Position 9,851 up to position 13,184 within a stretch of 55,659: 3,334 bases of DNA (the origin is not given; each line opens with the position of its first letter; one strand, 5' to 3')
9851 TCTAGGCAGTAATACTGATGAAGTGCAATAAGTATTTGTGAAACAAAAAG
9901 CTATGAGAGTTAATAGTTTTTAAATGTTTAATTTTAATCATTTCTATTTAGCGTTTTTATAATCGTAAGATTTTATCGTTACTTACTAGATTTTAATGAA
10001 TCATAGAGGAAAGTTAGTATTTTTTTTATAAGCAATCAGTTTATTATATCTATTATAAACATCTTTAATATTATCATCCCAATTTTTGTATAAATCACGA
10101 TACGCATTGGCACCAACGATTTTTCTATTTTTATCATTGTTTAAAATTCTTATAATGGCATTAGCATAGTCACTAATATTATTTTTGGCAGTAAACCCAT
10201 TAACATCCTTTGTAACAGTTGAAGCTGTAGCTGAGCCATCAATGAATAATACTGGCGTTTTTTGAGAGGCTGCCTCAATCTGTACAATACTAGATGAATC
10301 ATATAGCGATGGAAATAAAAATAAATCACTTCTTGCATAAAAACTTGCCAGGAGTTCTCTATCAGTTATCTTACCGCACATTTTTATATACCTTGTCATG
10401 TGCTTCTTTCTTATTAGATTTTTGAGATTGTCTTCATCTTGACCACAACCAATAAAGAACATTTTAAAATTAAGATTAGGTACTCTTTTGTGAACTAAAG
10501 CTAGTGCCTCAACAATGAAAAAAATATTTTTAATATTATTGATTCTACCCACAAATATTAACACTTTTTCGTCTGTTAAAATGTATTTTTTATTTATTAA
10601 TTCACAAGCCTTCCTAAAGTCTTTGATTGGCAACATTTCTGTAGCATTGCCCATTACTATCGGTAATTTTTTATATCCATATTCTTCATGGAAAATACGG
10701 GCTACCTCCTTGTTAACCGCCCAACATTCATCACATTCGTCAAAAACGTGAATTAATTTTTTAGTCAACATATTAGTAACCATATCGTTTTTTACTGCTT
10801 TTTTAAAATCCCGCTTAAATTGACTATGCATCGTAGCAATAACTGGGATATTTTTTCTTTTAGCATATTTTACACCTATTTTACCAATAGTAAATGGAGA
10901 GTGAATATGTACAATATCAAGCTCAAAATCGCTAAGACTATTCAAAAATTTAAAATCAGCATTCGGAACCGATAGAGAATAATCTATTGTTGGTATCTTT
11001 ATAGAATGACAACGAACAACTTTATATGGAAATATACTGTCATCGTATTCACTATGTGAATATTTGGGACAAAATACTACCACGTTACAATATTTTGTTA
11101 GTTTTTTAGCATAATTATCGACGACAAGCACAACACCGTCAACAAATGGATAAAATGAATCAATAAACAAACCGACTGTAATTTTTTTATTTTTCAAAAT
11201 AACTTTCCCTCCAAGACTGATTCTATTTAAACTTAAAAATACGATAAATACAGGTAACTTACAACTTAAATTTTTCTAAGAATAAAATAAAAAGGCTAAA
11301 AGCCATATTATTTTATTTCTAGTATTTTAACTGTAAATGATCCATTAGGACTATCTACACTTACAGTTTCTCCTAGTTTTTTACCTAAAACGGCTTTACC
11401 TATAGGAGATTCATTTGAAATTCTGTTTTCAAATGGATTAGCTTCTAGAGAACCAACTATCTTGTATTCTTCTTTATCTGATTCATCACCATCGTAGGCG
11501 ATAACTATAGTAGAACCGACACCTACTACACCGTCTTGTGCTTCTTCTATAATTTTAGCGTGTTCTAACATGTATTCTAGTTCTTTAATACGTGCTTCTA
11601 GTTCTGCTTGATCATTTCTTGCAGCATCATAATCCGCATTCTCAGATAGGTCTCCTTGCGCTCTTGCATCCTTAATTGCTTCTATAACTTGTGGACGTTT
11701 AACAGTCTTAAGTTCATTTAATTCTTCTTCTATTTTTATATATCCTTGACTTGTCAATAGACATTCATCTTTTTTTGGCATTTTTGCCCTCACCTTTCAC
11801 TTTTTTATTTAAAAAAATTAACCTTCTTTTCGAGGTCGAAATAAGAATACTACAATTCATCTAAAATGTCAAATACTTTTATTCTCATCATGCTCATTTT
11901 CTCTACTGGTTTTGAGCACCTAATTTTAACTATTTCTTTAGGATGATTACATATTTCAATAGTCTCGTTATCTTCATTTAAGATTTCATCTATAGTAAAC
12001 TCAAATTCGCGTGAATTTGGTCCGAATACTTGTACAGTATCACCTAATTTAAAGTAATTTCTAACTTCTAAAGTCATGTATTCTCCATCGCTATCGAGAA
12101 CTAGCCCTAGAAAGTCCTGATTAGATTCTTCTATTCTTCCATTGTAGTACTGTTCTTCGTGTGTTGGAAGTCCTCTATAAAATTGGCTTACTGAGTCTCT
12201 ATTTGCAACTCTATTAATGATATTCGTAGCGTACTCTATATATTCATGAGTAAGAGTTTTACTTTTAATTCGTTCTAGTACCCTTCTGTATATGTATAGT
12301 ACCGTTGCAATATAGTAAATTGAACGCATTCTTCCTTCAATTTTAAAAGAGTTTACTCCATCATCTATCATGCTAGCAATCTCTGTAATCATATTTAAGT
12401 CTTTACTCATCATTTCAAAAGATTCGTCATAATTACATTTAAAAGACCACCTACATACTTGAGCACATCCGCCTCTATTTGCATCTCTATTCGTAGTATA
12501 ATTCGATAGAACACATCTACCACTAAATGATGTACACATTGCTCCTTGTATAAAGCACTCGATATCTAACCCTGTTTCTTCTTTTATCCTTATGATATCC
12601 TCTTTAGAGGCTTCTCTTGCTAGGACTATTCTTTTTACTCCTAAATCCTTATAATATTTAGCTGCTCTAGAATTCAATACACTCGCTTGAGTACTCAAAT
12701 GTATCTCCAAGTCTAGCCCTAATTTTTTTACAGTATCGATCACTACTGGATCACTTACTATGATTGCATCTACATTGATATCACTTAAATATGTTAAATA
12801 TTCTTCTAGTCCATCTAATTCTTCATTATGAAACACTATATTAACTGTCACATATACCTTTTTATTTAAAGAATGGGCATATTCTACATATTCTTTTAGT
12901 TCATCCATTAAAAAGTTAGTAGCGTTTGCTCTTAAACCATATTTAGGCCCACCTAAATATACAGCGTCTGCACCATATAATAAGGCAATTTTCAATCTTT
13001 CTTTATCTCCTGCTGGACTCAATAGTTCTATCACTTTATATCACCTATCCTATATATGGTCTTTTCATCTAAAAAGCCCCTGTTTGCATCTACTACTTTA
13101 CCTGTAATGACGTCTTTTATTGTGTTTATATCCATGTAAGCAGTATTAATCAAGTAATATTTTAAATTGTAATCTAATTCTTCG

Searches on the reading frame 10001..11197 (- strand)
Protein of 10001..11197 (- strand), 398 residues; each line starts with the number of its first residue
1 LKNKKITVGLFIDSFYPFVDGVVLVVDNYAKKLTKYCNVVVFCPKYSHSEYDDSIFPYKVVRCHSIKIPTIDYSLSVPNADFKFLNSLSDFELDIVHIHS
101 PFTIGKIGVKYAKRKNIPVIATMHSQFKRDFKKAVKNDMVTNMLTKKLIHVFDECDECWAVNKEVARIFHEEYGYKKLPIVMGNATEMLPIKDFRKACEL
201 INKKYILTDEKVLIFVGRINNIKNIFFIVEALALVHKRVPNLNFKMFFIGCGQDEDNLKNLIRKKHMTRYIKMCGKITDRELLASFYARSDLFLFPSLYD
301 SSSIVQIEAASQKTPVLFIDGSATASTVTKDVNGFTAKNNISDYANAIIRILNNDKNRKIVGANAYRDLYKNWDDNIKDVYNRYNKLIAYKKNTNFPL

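Call 81: search_protein_families(library=pfam, proteins=[window:10001-11197:-], max_evalue=0.001)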
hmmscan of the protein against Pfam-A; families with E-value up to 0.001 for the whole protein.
window:10001-11197:- (398 aa): 6 families
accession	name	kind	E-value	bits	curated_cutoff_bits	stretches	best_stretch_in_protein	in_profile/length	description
PF00534.26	Glycos_transf_1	-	7.4e-28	97.7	26.4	1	203-367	8-171/172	Glycosyl transferases group 1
PF13692.12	Glyco_trans_1_4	-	4.6e-24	85.7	27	1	210-354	1-142/142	Glycosyl transferases group 1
PF13439.12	Glyco_transf_4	-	7.5e-20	72.1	28.5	1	19-180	1-159/170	Glycosyltransferase Family 4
PF20706.3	GT4-conflict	-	9e-07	28.6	26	1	210-384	197-358/385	Family 4 Glycosyltransferase in conflict systems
PF13477.12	Glyco_trans_4_2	-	7.8e-06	26.5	23.4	1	25-144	12-129/139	Glycosyl transferase 4-like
PF13579.12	Glyco_trans_4_4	-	3.7e-05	24.5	29.7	1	21-132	2-107/158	Glycosyl transferase 4-like domain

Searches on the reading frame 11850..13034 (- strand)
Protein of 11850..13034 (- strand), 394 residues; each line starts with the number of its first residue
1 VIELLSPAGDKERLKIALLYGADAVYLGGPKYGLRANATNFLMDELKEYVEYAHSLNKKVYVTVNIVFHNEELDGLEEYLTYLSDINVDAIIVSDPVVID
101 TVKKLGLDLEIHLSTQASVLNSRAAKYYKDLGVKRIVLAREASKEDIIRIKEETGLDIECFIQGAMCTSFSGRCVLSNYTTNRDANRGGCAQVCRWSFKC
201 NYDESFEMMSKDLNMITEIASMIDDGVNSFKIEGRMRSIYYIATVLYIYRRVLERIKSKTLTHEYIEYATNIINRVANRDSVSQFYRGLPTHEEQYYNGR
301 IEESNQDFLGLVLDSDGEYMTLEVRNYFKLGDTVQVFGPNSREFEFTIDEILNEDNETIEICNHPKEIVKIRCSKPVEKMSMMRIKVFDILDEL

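Call 81: search_protein_families(library=pfam, proteins=[window:11850-13034:-], max_evalue=0.001)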
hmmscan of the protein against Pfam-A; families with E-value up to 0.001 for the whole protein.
window:11850-13034:- (394 aa): 2 families
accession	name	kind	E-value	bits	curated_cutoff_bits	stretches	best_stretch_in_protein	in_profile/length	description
PF01136.24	Peptidase_U32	-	6.3e-70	235.5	22.4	1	73-288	1-229/233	Peptidase family U32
PF16325.11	Peptidase_U32_C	-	2.8e-25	88.7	28.2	1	305-384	2-83/83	Peptidase family U32 C-terminal domain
